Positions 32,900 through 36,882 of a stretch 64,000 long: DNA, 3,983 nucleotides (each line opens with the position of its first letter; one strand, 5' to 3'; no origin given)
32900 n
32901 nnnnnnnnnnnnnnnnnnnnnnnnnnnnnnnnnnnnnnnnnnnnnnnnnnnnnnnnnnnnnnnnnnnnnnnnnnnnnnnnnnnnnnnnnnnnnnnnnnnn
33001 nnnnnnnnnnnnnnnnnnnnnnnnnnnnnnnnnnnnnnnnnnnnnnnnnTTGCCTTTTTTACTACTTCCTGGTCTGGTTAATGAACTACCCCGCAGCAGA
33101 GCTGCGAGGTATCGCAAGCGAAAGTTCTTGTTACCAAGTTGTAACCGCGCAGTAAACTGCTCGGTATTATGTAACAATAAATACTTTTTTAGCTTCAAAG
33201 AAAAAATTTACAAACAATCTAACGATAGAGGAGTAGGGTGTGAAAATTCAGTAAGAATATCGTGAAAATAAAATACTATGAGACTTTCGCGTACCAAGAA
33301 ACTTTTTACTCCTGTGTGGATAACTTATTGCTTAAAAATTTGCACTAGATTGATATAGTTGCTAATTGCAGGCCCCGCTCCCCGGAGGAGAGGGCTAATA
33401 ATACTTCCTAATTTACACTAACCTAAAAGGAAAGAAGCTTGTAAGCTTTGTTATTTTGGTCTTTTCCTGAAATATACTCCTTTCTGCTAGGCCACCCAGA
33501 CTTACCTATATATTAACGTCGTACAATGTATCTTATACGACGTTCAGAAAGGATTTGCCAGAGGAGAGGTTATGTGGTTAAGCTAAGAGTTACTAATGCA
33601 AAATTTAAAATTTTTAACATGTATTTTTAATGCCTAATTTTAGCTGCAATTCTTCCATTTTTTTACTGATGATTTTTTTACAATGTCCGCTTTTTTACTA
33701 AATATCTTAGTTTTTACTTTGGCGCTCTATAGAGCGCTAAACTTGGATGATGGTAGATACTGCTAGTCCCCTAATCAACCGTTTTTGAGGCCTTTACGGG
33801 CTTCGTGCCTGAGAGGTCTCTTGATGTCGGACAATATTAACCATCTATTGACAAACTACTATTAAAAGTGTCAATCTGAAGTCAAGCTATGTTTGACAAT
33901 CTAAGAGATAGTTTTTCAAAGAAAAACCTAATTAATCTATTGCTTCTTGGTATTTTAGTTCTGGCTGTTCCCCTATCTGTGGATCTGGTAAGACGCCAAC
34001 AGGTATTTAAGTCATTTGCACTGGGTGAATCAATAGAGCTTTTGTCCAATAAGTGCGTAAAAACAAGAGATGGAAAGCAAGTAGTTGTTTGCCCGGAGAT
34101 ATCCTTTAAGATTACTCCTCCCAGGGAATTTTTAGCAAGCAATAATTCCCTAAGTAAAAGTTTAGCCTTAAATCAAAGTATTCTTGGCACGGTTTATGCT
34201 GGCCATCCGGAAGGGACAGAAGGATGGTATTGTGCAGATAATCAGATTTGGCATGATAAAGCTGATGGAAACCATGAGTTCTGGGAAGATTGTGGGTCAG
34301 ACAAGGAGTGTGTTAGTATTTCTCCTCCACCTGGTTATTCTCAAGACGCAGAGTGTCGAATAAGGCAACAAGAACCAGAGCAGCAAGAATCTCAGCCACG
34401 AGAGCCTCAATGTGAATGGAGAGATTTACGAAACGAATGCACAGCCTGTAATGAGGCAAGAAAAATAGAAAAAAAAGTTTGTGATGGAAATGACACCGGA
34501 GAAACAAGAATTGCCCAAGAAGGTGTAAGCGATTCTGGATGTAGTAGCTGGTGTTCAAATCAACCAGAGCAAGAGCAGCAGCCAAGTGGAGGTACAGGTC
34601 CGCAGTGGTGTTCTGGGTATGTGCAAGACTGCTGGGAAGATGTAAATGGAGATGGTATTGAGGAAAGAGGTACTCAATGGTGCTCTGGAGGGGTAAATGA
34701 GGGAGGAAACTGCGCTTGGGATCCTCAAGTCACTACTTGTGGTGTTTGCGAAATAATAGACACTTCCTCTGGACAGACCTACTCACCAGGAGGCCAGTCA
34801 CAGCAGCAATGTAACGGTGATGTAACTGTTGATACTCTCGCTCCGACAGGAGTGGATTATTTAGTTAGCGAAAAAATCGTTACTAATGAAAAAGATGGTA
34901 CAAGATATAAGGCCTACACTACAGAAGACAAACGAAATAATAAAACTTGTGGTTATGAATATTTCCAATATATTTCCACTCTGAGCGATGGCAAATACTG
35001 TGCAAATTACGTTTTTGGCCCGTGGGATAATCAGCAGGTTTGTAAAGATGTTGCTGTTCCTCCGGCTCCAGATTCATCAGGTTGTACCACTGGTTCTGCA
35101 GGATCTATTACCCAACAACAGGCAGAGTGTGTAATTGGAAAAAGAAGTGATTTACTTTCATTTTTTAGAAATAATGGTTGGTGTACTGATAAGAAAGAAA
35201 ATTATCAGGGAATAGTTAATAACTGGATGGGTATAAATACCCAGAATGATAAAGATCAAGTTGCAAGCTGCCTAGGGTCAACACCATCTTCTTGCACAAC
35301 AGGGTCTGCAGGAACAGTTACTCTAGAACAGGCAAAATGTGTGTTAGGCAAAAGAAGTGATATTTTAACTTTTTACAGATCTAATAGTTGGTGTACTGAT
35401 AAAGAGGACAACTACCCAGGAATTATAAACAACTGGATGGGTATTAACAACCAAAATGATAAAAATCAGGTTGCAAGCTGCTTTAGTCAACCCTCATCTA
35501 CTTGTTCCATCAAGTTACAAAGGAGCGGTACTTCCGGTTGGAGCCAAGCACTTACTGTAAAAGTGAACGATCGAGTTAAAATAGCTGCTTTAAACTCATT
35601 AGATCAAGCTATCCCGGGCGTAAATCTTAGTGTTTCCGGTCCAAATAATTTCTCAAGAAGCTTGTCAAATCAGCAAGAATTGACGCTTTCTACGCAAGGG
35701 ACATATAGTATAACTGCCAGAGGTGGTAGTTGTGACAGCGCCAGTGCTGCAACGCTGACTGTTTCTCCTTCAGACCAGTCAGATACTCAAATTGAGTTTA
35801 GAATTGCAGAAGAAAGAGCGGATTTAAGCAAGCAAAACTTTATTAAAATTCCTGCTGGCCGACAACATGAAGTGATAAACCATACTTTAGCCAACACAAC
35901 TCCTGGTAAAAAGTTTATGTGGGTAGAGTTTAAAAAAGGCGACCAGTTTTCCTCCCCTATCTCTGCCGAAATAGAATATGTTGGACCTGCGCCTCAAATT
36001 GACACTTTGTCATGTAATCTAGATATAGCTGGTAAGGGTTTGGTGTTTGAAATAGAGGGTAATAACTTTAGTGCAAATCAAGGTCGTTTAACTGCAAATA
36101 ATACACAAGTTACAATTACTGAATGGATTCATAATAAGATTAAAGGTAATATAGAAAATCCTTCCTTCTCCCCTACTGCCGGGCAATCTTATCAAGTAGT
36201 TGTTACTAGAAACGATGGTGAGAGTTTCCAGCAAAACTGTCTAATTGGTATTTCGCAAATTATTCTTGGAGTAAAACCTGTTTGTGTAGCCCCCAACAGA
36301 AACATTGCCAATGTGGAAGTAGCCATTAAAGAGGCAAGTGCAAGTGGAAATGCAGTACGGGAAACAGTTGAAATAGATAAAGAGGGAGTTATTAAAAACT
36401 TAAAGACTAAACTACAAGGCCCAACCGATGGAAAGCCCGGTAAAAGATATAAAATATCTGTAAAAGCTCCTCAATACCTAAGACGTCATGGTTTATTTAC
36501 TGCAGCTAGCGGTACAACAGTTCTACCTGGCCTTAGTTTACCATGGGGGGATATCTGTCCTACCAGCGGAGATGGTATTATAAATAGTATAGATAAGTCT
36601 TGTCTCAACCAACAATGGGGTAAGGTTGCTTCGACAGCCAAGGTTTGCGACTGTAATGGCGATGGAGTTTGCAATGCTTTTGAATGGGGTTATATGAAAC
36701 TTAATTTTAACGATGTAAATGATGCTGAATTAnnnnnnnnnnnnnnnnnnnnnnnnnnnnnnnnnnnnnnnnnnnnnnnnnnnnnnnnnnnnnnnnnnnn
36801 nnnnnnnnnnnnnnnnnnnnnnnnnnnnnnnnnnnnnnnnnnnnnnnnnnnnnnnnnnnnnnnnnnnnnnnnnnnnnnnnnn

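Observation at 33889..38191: Cohesin-dockerin-like cell-surface module: a dockerin-tailed giant Cys-rich protein followed by two anchored cohesin-like proteins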

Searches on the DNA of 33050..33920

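Call 48: search_rna_families(source=window, start=33050, end=33920, threshold=evalue, max_evalue=1, show_alignments=2)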
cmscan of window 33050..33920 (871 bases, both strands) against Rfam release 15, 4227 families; matches with E-value up to 1: 1.
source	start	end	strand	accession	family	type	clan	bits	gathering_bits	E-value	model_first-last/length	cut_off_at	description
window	33061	33115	+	RF02039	SPRY4-IT1_2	Gene; lncRNA;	-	18.6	40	0.14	66-120/120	no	SPRY4-IT1 conserved region 2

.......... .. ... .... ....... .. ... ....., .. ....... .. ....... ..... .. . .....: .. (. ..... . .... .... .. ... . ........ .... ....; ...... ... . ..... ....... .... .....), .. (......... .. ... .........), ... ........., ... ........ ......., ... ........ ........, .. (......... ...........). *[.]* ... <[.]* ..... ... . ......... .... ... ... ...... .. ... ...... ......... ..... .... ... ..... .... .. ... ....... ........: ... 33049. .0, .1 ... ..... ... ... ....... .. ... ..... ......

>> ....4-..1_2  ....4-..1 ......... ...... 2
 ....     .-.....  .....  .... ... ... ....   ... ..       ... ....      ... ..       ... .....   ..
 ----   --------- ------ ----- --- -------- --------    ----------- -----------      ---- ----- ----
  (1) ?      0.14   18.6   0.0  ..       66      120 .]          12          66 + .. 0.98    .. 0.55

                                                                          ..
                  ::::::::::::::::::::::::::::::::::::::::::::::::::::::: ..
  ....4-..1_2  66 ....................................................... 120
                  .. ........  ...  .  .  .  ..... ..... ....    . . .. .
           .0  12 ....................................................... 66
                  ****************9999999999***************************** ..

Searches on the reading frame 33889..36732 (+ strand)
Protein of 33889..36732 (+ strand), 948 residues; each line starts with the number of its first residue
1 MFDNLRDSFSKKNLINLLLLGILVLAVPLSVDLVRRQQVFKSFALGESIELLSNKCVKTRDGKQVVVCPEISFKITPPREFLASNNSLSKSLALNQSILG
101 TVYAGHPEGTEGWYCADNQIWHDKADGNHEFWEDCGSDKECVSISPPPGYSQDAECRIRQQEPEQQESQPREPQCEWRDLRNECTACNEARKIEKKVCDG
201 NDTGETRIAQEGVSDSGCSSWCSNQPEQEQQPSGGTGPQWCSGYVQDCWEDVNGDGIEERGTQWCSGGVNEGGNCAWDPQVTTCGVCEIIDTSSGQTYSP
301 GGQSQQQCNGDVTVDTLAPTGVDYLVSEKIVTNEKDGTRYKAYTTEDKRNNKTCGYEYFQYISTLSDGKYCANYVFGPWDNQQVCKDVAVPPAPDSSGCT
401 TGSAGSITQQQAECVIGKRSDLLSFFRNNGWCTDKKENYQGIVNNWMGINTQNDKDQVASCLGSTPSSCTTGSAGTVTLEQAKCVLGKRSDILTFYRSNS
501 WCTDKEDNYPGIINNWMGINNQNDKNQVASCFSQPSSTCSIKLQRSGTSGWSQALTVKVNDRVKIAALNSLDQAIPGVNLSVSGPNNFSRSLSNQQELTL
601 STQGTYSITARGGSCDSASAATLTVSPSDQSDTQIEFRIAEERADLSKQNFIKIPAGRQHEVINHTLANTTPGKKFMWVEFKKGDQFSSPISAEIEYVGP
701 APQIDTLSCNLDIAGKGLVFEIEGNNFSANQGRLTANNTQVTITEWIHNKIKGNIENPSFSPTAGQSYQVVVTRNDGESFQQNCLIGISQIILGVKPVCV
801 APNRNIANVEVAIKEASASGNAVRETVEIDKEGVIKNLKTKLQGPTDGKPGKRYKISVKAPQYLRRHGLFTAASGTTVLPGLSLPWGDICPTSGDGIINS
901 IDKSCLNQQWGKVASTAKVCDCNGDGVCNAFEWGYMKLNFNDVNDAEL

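Call 3: search_protein_families(library=pfam, proteins=[window:33889-36732:+], max_evalue=1)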
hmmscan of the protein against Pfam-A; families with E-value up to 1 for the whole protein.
window:33889-36732:+ (948 aa): 3 families
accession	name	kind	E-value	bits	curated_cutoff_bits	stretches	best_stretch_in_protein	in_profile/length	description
PF00404.24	Dockerin_1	-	0.005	17.5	22.9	1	894-931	6-47/57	Dockerin type I domain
PF16871.11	DUF5077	-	0.0091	16.6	24.6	1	498-570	5-76/122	Domain of unknown function (DUF5077)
PF08056.16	Trp_leader2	-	0.13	12.6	27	0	521-551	6-35/41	Tryptophan operon leader peptide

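Call 4: search_protein_families(library=ncbifam, proteins=[window:33889-36732:+], max_evalue=1)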
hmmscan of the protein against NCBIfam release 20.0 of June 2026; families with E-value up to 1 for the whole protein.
window:33889-36732:+ (948 aa): 1 family
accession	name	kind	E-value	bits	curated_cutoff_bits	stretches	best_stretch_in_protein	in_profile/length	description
NF011610.0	PRK15036.1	equivalog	0.0098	16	217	0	790-867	26-98/137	hydroxyisourate hydrolase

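Call 10: find_homologous_proteins(query=window:33889-36732:+)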
Query window:33889-36732:+ (948 aa): 4 proteins with E <= 0.001 among 8000 candidates.
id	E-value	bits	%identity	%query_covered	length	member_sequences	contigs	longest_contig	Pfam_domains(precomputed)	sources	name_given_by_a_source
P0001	0.0e+0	2213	100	100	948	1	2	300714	-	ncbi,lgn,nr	ncbi:hypothetical protein HYW42_04260 [Candidatus Daviesbacteria bacterium]|nr:hypothetical protein 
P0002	1.4e-86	309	39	29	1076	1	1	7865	-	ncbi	-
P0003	1.0e-52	197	57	15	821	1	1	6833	-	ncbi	-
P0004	4.3e-46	175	29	30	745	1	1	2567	PF01833.31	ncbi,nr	ncbi:MAG: IPT/TIG domain-containing protein, partial [Candidatus Blackburnbacteria bacterium]|nr:IPT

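Call 11: find_encoding_contigs(protein=window:33889-36732:+, flank=10000, max_places=6)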
Protein window:33889-36732:+ (948 aa): 2 contigs read that carry it; 2 places shown.
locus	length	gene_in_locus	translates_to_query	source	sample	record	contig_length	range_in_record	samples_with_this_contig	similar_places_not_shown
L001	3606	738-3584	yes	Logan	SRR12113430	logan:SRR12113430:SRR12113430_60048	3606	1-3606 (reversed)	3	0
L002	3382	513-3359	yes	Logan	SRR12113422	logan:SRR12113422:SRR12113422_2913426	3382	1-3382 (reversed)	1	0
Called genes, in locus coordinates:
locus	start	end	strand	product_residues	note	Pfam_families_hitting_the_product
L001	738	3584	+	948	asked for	-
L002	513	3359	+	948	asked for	-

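Call 16: search_protein_families(library=pfam, proteins=[P0002, P0003, P0004], max_evalue=1)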
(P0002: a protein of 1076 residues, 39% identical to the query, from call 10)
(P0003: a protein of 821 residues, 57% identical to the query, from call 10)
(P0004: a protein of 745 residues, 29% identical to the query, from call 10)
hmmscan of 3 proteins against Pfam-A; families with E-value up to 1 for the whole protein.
P0002 (1076 aa): 2 families
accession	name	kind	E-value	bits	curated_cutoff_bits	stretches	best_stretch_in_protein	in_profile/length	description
PF00404.24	Dockerin_1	-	0.00092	19.8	22.9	1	1017-1060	2-49/57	Dockerin type I domain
PF04091.18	Sec15_C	-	0.24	11.1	28.3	1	915-982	135-203/348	Exocyst complex subunit Sec15 C-terminal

P0003 (821 aa): 0 families

P0004 (745 aa): 2 families
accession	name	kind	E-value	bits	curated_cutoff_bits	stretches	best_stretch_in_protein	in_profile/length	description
PF01833.30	TIG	-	6.4e-07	29.7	20.9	1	495-572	1-78/84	IPT/TIG domain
PF00404.24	Dockerin_1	-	0.03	15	22.9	1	680-722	7-53/57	Dockerin type I domain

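Call 19: find_encoding_contigs(protein=P0002, flank=8000, max_places=3)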
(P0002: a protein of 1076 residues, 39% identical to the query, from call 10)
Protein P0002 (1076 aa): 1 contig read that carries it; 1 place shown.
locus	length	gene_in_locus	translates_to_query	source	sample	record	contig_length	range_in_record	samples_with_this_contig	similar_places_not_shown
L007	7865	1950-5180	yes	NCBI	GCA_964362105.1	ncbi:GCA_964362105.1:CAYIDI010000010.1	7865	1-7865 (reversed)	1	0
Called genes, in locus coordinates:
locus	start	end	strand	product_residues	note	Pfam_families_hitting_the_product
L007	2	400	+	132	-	?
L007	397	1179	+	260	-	PF18900:DUF5656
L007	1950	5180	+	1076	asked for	-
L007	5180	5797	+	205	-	PF00963:Cohesin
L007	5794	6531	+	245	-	PF00963:Cohesin (weak)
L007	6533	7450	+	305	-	PF02899:Phage_int_SAM_1, PF13102:Phage_int_SAM_5, PF13495:Phage_int_SAM_4 (weak), PF00589:Phage_integrase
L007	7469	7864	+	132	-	?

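Call 71: search_protein_families(library=ncbifam, proteins=[L007:5794-6528:+], max_evalue=10)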
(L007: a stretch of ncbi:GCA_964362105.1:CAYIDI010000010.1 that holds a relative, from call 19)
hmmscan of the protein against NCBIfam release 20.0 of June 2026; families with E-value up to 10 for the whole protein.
L007:5794-6528:+ (245 aa): 0 families

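Call 84: find_encoding_contigs(protein=P0003, flank=8000, max_places=3)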
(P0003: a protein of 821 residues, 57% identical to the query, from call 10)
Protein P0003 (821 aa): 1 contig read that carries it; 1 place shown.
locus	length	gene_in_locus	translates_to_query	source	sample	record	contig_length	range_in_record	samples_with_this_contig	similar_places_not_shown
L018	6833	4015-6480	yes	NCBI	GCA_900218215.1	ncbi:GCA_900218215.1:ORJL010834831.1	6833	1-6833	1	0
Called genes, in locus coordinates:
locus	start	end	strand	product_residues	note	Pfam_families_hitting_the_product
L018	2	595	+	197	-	?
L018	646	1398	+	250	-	-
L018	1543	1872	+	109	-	-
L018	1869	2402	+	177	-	PF02075:RuvC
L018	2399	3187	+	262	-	PF18900:DUF5656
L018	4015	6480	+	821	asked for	-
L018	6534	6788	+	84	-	-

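Call 85: find_encoding_contigs(protein=P0004, flank=8000, max_places=3)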
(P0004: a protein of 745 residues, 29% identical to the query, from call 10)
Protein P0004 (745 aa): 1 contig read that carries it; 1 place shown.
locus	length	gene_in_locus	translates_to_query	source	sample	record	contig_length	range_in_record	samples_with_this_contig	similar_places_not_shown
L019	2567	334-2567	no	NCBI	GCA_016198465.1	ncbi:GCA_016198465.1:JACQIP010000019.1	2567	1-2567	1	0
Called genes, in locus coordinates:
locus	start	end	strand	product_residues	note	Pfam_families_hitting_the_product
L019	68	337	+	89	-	-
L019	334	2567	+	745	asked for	PF01833:TIG (weak)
